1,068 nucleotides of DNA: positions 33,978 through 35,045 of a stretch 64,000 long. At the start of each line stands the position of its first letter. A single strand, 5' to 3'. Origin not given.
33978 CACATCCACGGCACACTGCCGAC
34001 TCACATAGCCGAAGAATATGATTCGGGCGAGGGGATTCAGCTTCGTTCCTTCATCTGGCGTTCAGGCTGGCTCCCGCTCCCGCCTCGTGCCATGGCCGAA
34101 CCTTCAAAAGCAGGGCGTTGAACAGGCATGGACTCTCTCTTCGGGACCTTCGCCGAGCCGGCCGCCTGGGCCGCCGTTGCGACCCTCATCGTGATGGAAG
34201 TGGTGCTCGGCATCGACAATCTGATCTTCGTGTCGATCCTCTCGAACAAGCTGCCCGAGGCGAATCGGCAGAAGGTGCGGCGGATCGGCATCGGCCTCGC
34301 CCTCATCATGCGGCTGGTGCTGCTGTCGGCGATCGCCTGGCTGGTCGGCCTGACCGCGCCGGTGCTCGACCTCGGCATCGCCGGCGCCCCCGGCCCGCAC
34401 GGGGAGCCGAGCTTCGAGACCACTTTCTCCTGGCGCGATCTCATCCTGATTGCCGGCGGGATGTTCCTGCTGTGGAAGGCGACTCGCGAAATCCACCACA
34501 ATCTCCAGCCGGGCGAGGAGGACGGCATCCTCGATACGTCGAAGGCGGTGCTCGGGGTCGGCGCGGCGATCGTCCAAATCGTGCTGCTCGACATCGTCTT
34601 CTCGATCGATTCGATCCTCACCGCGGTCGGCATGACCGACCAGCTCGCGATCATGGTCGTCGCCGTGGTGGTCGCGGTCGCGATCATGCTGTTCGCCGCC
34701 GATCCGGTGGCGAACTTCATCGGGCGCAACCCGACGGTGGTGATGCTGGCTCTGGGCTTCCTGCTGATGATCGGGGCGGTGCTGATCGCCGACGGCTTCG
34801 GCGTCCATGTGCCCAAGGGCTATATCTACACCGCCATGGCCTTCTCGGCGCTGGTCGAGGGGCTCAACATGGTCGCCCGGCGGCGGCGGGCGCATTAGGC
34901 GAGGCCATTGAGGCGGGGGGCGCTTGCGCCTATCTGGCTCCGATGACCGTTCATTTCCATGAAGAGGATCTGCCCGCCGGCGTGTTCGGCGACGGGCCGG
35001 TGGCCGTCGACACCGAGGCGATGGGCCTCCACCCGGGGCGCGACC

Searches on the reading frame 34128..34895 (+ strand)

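Call 89: search_protein_families(library=pfam, proteins=[window:34128-34895:+], max_evalue=0.001)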
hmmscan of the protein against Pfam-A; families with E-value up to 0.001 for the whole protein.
window:34128-34895:+ (256 aa): 1 family
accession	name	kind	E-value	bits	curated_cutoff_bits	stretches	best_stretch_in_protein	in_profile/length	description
PF03741.22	TerC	-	1.6e-46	158.7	27.8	1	19-222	2-177/178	Integral membrane protein TerC family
